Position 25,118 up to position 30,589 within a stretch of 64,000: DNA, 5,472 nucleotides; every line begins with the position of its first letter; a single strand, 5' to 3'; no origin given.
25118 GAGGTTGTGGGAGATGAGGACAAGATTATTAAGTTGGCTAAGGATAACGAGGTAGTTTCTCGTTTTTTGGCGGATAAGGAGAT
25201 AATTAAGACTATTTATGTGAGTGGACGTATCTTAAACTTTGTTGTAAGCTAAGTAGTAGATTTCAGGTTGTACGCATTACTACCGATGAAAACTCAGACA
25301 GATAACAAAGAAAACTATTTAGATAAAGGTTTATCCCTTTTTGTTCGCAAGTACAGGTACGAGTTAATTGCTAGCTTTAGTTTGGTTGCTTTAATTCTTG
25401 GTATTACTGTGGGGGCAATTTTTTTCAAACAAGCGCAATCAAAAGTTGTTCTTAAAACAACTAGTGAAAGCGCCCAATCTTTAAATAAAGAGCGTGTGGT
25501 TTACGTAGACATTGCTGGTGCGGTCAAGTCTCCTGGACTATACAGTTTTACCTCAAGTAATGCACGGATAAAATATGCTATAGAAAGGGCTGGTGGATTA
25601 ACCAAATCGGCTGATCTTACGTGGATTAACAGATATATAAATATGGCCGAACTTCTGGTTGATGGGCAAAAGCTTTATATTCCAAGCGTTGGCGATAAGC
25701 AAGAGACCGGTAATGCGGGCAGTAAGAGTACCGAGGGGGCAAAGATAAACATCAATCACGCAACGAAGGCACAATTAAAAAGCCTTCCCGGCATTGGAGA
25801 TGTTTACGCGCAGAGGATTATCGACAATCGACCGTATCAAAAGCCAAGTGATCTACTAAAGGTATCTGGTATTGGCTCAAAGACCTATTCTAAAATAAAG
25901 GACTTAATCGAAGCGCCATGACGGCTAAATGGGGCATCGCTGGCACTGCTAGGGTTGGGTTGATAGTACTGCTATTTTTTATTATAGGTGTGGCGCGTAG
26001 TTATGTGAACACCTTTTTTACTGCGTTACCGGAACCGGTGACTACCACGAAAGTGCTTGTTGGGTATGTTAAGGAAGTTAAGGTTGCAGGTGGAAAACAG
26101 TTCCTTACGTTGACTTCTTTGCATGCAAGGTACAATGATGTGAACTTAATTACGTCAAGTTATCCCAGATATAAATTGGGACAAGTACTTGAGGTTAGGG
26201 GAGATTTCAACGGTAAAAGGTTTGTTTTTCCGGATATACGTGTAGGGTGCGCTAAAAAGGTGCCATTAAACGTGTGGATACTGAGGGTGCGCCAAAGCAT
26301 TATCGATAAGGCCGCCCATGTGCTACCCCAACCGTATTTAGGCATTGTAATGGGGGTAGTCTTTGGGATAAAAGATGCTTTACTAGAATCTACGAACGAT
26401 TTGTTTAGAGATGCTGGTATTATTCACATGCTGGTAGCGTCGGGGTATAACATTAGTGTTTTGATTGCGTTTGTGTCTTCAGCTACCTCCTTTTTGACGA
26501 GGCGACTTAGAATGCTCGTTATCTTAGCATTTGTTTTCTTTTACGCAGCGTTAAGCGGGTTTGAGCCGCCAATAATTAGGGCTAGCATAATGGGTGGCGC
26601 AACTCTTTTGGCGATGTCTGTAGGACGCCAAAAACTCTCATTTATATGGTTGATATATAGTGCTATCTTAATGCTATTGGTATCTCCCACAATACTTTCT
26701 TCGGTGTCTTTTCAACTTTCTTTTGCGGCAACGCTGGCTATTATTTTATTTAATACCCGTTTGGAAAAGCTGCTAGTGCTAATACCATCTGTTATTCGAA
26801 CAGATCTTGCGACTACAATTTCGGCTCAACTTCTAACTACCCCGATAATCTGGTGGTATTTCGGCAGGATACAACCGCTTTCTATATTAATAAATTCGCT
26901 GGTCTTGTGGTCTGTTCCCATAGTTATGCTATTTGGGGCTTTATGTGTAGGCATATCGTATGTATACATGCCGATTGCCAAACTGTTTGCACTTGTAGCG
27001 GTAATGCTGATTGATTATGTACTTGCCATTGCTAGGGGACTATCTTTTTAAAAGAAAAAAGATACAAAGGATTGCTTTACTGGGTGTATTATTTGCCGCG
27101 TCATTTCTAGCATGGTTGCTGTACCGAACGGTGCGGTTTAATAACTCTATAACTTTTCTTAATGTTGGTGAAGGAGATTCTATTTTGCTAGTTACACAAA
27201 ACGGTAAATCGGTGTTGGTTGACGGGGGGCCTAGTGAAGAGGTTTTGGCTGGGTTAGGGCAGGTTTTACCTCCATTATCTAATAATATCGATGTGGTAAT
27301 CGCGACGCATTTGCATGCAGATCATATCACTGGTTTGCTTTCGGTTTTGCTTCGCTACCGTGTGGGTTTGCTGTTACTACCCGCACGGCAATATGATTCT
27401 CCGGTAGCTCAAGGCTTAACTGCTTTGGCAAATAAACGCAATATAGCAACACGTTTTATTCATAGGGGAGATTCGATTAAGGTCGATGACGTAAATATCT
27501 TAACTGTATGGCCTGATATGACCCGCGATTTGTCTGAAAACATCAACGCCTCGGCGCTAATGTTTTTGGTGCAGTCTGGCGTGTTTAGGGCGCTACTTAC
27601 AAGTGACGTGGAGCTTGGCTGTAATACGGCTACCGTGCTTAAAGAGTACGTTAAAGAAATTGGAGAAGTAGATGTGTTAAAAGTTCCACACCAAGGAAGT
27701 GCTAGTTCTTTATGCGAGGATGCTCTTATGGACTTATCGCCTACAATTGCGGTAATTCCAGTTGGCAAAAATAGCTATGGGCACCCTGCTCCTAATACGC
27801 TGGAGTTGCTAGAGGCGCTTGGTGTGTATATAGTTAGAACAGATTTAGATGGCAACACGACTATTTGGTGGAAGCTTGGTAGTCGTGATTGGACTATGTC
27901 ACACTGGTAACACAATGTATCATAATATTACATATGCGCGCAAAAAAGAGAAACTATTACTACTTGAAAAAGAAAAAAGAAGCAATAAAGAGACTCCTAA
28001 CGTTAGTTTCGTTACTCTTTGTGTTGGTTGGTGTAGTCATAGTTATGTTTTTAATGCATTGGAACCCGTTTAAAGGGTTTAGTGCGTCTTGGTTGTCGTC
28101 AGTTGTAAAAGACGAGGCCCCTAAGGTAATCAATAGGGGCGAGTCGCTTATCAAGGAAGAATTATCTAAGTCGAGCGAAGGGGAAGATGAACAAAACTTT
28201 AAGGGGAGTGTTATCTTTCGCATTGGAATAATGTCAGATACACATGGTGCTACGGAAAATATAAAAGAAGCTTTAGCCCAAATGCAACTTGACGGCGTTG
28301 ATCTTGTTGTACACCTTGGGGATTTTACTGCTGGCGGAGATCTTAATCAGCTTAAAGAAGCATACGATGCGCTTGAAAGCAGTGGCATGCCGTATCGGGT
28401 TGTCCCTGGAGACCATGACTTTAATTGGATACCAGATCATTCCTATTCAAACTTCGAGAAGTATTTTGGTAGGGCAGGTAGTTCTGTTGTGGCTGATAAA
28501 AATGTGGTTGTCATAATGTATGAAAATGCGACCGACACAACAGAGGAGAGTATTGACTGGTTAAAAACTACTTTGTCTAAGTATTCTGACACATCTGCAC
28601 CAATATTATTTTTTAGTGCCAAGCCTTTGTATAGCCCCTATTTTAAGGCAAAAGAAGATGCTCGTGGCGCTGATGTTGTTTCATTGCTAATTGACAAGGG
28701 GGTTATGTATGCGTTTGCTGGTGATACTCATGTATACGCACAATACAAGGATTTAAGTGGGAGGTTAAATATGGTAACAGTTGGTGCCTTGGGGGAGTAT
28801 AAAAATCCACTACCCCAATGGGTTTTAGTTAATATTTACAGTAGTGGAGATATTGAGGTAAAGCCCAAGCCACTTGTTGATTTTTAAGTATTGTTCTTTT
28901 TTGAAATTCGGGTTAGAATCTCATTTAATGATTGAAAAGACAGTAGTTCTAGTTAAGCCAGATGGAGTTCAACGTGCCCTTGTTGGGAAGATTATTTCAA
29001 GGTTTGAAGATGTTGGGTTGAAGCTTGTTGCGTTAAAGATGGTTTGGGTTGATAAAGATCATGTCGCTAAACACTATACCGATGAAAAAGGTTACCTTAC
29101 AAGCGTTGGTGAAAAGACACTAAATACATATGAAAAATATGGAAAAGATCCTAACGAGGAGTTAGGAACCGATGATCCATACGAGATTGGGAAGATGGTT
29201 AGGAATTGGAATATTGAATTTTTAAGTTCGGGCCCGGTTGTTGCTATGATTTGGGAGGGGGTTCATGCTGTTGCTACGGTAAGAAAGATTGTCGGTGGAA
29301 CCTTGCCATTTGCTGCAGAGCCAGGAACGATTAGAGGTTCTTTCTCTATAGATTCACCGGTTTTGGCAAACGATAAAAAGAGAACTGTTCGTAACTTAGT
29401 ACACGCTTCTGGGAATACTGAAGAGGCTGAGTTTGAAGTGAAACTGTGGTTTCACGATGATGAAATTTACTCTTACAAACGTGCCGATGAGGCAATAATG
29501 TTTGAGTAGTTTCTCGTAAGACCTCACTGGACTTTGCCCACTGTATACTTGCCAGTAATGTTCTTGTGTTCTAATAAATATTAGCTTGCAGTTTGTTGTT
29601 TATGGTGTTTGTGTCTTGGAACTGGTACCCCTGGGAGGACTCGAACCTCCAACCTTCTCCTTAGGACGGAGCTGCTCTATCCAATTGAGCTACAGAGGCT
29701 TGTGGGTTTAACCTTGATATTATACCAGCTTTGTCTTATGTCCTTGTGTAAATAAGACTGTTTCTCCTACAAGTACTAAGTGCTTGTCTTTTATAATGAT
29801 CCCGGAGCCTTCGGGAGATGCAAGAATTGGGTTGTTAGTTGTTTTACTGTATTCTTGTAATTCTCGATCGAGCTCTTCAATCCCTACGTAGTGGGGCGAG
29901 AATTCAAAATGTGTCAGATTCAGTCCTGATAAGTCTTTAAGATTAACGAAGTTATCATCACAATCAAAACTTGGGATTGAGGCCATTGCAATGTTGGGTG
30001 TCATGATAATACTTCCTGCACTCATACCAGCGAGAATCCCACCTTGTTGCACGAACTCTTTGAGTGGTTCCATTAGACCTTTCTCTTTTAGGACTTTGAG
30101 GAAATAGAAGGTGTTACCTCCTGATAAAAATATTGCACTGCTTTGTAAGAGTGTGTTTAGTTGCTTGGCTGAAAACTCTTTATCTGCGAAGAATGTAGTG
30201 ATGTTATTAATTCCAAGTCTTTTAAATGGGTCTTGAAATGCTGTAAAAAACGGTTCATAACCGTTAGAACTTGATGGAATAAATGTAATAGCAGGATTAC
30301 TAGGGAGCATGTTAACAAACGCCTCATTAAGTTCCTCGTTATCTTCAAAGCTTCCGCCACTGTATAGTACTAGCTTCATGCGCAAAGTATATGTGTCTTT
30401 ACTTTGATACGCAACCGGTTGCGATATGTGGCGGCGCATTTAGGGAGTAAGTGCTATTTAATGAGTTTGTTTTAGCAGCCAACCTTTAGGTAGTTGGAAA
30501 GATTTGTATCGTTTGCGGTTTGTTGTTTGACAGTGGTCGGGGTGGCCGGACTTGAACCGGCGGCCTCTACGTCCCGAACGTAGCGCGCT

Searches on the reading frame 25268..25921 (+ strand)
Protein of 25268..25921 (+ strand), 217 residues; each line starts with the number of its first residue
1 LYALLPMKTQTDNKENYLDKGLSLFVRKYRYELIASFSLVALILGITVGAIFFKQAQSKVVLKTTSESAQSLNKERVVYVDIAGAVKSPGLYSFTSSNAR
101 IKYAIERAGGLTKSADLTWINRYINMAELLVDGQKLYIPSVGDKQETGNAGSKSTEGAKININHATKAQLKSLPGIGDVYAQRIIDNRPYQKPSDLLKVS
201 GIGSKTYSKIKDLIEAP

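Call 17: search_protein_families(library=pfam, proteins=[window:25268-25921:+], max_evalue=0.00001)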
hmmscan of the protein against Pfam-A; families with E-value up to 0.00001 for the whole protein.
window:25268-25921:+ (217 aa): 3 families
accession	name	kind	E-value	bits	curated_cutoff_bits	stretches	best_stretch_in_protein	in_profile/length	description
PF12836.13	HHH_3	-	1.7e-16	60.5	27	1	158-214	4-64/65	Helix-hairpin-helix motif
PF10531.15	SLBB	-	1.1e-08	35.2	27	1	79-121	1-42/55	SLBB domain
PF00633.29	HHH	-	9.3e-08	32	24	0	161-186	4-29/30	Helix-hairpin-helix motif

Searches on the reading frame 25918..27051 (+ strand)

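Call 17: search_protein_families(library=pfam, proteins=[window:25918-27051:+], max_evalue=0.00001)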
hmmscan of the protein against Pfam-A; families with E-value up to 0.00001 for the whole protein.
window:25918-27051:+ (377 aa): 1 family
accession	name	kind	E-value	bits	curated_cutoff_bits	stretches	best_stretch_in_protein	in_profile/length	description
PF03772.21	Competence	-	5.1e-46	157.6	23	1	148-375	2-235/270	Competence protein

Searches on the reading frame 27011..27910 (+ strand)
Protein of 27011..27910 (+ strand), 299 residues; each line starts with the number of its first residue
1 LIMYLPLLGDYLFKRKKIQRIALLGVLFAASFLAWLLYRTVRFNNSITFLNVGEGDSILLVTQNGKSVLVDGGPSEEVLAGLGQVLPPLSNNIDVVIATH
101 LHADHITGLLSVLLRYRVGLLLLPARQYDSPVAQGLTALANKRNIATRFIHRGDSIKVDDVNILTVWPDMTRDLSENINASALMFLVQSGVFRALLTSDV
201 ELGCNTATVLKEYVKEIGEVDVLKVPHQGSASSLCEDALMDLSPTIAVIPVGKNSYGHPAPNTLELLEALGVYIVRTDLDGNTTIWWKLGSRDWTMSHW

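Call 17: search_protein_families(library=pfam, proteins=[window:27011-27910:+], max_evalue=0.00001)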
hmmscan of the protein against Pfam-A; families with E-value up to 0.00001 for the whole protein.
window:27011-27910:+ (299 aa): 2 families
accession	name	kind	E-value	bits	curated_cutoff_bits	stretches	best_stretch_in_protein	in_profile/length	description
PF00753.33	Lactamase_B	-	4.7e-09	36.9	22.7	1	55-248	6-191/196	Metallo-beta-lactamase superfamily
PF12706.13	Lactamase_B_2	-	9e-08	32.4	27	1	68-226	3-163/200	Beta-lactamase superfamily domain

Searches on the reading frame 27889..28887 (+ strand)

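Call 17: search_protein_families(library=pfam, proteins=[window:27889-28887:+], max_evalue=0.00001)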
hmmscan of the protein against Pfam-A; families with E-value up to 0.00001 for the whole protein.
window:27889-28887:+ (332 aa): 2 families
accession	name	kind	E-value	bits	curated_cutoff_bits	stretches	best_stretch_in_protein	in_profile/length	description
PF00149.33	Metallophos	-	1.1e-14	55.8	21.5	1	110-283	1-191/191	Calcineurin-like phosphoesterase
PF12850.12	Metallophos_2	-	1.4e-12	48.3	27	1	111-221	2-99/154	Calcineurin-like phosphoesterase superfamily domain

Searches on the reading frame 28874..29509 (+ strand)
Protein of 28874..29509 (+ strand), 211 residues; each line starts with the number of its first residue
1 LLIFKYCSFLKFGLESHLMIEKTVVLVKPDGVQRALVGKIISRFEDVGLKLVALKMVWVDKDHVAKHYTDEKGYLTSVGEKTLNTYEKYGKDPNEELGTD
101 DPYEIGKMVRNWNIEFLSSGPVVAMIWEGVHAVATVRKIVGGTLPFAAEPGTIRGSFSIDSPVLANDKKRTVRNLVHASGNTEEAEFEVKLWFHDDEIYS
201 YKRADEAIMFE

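Call 17: search_protein_families(library=pfam, proteins=[window:28874-29509:+], max_evalue=0.00001)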
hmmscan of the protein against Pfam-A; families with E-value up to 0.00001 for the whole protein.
window:28874-29509:+ (211 aa): 1 family
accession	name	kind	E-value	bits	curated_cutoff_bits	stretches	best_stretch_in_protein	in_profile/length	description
PF00334.24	NDK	-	1.8e-38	131.9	27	2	113-198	60-135/135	Nucleoside diphosphate kinase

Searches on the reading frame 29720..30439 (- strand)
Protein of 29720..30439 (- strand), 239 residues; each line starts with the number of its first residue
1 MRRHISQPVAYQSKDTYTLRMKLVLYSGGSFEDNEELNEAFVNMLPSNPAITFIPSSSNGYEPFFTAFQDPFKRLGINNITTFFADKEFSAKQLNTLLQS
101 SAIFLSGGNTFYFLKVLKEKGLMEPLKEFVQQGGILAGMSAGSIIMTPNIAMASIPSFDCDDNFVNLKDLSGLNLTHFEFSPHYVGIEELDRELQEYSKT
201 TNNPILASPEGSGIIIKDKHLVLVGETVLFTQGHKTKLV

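Call 17: search_protein_families(library=pfam, proteins=[window:29720-30439:-], max_evalue=0.00001)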
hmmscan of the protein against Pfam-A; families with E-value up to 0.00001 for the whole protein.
window:29720-30439:- (239 aa): 1 family
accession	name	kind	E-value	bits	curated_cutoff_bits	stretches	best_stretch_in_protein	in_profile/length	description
PF03575.23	Peptidase_S51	-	5.1e-33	114.9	23.9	1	23-222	1-204/206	Peptidase family S51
